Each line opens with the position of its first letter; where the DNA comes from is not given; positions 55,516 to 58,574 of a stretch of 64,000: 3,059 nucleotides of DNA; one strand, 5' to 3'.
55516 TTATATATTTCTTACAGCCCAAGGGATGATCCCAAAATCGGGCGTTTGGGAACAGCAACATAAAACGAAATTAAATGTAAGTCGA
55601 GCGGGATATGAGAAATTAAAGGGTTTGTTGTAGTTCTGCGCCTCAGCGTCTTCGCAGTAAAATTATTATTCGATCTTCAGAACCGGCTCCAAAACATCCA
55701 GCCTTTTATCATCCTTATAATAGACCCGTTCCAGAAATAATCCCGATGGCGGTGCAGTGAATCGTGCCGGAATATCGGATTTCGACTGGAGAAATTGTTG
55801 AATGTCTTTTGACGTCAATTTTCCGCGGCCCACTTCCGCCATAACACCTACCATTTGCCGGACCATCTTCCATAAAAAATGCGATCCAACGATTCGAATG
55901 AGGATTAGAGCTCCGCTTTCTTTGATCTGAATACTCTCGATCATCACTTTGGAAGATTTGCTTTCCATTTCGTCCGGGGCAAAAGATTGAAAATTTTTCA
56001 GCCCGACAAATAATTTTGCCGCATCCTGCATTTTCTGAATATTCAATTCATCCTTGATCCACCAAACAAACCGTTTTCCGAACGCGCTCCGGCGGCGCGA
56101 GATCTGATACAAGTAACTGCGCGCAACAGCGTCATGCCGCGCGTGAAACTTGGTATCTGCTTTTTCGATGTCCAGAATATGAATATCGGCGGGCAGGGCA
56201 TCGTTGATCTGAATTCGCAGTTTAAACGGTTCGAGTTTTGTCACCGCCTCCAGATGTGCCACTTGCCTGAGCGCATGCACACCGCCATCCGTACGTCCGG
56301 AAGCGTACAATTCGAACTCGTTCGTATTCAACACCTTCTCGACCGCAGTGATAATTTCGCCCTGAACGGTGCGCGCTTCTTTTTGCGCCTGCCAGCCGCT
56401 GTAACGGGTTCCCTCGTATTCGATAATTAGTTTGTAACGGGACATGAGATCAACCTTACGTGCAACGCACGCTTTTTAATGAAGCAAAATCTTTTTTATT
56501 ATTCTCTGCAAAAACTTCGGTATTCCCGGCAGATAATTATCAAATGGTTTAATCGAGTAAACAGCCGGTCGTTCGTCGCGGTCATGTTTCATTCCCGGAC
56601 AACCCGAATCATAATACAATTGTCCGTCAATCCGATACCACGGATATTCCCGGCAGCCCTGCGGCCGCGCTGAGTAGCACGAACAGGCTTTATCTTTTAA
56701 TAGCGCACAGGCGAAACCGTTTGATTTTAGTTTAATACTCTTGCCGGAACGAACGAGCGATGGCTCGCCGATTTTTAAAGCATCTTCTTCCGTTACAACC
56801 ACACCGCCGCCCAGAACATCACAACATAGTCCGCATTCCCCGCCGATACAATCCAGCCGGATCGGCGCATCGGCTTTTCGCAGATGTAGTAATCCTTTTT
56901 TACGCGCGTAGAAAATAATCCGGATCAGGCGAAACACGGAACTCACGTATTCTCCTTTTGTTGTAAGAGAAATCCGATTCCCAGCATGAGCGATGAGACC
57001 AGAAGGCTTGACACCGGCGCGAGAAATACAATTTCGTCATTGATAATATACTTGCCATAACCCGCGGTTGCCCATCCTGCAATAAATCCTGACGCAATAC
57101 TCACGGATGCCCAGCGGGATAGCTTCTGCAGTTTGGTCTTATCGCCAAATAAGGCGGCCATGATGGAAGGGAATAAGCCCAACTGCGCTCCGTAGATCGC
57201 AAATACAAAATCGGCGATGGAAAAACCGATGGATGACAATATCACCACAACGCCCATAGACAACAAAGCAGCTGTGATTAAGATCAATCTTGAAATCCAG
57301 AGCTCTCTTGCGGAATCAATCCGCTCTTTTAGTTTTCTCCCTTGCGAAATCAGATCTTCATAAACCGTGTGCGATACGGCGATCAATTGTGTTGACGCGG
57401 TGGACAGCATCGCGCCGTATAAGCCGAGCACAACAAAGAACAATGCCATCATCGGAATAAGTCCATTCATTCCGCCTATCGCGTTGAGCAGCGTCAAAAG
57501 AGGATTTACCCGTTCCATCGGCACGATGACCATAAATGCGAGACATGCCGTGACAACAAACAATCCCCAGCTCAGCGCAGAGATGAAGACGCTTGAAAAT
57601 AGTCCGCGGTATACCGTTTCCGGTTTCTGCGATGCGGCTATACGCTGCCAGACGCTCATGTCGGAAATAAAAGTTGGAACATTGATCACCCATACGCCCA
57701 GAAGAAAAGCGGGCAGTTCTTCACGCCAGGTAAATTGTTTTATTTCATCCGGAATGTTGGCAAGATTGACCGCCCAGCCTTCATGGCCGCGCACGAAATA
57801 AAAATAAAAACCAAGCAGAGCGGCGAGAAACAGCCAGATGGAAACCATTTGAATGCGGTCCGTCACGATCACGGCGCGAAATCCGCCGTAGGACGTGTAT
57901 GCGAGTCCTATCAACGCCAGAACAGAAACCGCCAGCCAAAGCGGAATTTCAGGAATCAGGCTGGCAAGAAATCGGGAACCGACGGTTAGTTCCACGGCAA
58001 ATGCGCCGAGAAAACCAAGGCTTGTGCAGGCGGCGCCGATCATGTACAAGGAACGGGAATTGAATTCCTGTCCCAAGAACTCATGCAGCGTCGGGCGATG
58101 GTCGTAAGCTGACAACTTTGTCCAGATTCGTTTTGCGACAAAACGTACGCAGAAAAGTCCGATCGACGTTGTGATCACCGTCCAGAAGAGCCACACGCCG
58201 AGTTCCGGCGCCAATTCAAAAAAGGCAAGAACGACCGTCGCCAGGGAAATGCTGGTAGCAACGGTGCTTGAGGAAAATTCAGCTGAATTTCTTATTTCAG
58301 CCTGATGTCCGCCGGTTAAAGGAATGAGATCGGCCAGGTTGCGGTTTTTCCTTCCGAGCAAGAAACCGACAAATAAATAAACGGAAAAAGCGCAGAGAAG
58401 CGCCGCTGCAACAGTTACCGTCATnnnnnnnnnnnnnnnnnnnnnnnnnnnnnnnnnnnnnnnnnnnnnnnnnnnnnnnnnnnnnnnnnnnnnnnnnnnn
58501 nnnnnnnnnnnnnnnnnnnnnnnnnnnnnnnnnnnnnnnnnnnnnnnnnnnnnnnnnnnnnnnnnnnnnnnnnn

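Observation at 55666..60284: Translationally coupled operon: HTH protein - cyclodipeptide synthase - Na+/solute symporter - CxxCxxCC protein - truA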

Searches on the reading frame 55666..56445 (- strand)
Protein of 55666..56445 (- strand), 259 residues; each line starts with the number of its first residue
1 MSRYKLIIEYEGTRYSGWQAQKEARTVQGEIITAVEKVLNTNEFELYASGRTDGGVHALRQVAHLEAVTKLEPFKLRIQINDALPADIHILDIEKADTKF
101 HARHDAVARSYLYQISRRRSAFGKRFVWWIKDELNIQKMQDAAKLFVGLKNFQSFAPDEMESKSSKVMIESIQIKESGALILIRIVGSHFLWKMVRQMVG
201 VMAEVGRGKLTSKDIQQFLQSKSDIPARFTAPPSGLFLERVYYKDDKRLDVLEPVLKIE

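Call 3: search_protein_families(library=pfam, proteins=[window:55666-56445:-], max_evalue=1)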
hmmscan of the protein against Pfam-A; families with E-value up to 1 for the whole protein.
window:55666-56445:- (259 aa): 2 families
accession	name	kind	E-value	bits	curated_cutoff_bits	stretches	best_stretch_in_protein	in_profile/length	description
PF01416.25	PseudoU_synth_1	-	1.5e-32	112.7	23.3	2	142-243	1-107/108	tRNA pseudouridine synthase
PF10105.14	DUF2344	-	0.002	18.5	23.8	1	55-139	56-136/176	Uncharacterized protein conserved in bacteria (DUF2344)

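Call 4: search_protein_families(library=ncbifam, proteins=[window:55666-56445:-], max_evalue=1)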
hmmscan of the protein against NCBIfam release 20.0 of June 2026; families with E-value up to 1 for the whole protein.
window:55666-56445:- (259 aa): 3 families
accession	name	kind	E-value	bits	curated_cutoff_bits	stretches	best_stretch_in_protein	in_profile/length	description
TIGR00071.1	hisT_truA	equivalog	1.5e-60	204.7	142.85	1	5-238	4-228/228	tRNA pseudouridine(38-40) synthase TruA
NF000622.1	PRK00021.3-3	equivalog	2e-30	106.2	308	1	8-245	5-229/265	tRNA pseudouridine(38-40) synthase TruA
TIGR03936.1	sam_1_link_chp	equivalog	0.0028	17.4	71.9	1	55-126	56-125/209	TIGR03936 family radical SAM-associated protein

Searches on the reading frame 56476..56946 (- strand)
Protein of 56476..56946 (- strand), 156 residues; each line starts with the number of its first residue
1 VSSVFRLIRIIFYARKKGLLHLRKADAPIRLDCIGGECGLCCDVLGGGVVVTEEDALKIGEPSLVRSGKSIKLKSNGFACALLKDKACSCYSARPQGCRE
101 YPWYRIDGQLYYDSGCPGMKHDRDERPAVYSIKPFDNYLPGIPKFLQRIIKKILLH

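Call 3: search_protein_families(library=pfam, proteins=[window:56476-56946:-], max_evalue=1)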
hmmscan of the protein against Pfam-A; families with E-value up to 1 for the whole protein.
window:56476-56946:- (156 aa): 1 family
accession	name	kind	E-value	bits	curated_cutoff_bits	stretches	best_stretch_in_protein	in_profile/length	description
PF03692.20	CxxCxxCC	-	5.4e-09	37.1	23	1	33-116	2-84/85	Putative zinc- or iron-chelating domain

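Call 4: search_protein_families(library=ncbifam, proteins=[window:56476-56946:-], max_evalue=1)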
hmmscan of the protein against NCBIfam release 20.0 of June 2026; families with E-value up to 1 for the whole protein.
window:56476-56946:- (156 aa): 0 families

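Call 23: search_protein_families(library=padloc, proteins=[window:56476-56946:-], max_evalue=0.1)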
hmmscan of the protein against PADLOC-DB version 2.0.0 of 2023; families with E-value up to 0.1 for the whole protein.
window:56476-56946:- (156 aa): 0 families

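Call 37: search_solved_structures(query=window:56476-56946:-, max_evalue=10, show_alignments=1)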
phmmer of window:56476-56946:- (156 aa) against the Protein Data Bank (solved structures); distinct sequences matched with E-value up to 10: 1.
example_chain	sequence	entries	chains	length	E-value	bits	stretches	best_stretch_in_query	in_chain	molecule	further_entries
5xeg_A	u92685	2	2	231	0.54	13.1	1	101-152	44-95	Oxidoreductase, 2OG-Fe oxygenase family protein, putative, expressed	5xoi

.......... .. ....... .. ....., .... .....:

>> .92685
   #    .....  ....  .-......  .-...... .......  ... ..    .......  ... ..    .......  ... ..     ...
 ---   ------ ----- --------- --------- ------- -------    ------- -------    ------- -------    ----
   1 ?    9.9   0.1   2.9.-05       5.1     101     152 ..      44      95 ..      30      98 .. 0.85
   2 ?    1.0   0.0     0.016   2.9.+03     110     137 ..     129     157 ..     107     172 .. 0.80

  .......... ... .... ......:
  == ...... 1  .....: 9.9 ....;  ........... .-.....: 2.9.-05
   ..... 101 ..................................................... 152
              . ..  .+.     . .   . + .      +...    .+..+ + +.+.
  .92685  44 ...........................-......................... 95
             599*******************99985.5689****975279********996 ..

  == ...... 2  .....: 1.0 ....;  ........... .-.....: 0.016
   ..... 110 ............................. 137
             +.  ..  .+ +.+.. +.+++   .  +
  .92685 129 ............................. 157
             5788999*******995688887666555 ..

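Call 65: find_homologous_proteins(query=window:56476-56946:-)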
Query window:56476-56946:- (156 aa): 20 proteins with E <= 0.001 among 36 candidates.
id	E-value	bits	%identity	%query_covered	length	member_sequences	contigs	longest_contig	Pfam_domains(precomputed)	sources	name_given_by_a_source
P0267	9.4e-103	359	100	100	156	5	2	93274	PF03692.21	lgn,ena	-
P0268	1.5e-84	300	78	100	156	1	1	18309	PF03692.21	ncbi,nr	ncbi:YkgJ family cysteine cluster protein [bacterium]|nr:YkgJ family cysteine cluster protein [bacte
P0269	1.6e-82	293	81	97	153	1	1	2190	PF03692.21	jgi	jgi:Fe-S-cluster containining protein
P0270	3.6e-81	289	78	100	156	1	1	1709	PF03692.21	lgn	-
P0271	4.7e-79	282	78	98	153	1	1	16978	PF03692.21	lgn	-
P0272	1.1e-77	277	75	98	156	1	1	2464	PF03692.21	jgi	jgi:Fe-S-cluster containining protein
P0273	4.3e-69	249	68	97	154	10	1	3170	PF03692.21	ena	-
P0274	7.1e-69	249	69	98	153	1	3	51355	PF03692.21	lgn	-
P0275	7.2e-69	249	68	100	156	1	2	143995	PF03692.21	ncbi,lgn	-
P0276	4.1e-68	246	67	97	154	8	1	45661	PF03692.21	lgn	-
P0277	2.9e-67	243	67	98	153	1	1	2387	PF03692.21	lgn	-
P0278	3.6e-66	240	73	87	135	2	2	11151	PF03692.21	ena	-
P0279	1.3e-62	228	63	98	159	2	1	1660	PF03692.21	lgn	-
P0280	1.8e-56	208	60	99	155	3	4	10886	PF03692.21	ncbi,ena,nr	ncbi:MAG: YkgJ family cysteine cluster protein [Bacteroidetes bacterium]|nr:YkgJ family cysteine clu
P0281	1.7e-49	186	56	85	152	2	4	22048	PF03692.21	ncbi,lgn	-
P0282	3.7e-45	171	50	96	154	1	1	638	PF03692.21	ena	-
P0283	1.9e-41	159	55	85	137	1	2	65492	PF03692.21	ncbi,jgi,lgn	-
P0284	4.9e-39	152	51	87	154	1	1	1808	PF03692.21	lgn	-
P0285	8.1e-39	151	51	88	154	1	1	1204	PF03692.21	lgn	-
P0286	1.3e-36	144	44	97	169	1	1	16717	PF03692.21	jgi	jgi:Fe-S-cluster containining protein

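Call 71: predict_structure(alignment_id=A3)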
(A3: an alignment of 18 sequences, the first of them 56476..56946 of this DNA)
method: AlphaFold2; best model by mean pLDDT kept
length: 156 residues; sequences in the alignment: 18
mean_pLDDT: 89.8   pTM: 0.83
mean pLDDT of the five models: 89.8, 83.3, 82.8, 80.1, 49.8
residues with pLDDT >= 90: 91; 70-90: 63; 50-70: 1; < 50: 1
segments of 3 or more residues with pLDDT < 50: none
pLDDT, mean of each block of 10 residues (from residue 1): 79 93 97 84 86 90 88 88 87 84 95 96 96 90 91 93
secondary structure, 60 per line:
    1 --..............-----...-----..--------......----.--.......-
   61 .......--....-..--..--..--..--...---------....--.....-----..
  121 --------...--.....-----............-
elements in order: H3-16 E22-24 H40-45 H53-59 E64-67 E70-73 E103-106 E109-113 H135-138 H144-155

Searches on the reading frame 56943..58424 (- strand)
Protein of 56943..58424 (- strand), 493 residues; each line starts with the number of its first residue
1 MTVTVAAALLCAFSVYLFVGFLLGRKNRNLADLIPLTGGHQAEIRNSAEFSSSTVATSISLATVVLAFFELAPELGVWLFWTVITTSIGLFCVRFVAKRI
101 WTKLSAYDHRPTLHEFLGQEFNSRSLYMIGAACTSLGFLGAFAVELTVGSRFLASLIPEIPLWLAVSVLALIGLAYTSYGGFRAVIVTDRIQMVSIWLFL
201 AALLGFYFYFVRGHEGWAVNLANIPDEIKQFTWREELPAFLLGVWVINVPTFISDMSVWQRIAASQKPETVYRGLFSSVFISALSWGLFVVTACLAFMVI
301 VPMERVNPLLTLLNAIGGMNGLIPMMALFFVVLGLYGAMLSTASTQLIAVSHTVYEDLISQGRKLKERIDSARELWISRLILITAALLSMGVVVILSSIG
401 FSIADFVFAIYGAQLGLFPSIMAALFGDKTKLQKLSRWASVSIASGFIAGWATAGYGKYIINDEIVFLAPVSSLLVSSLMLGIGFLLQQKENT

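Call 3: search_protein_families(library=pfam, proteins=[window:56943-58424:-], max_evalue=1)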
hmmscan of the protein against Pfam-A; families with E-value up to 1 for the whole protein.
window:56943-58424:- (493 aa): 1 family
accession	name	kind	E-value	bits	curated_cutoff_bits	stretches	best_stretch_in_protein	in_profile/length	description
PF00474.23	SSF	-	7.5e-10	38.7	22.8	1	81-429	44-393/406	Sodium:solute symporter family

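Call 4: search_protein_families(library=ncbifam, proteins=[window:56943-58424:-], max_evalue=1)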
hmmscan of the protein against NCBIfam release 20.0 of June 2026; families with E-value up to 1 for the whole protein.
window:56943-58424:- (493 aa): 2 families
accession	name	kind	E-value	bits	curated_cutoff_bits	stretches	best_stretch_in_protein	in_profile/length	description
TIGR00813.1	sss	superfamily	2.2e-23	83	184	1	83-426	41-395/411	sodium/solute symporter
NF040560.1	CAS_Csx15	equivalog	0.28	11.4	35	0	367-425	39-96/125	CRISPR-associated protein Csx15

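Call 23: search_protein_families(library=padloc, proteins=[window:56943-58424:-], max_evalue=0.1)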
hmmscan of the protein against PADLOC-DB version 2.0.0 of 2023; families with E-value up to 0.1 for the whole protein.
window:56943-58424:- (493 aa): 0 families

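Call 38: search_solved_structures(query=window:56943-58424:-, max_evalue=0.01)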
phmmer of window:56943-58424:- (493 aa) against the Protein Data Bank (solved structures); distinct sequences matched with E-value up to 0.01: 1.
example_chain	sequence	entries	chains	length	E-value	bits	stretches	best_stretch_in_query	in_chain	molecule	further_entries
3dh4_A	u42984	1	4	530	0.0011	21.3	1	112-329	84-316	Sodium/glucose cotransporter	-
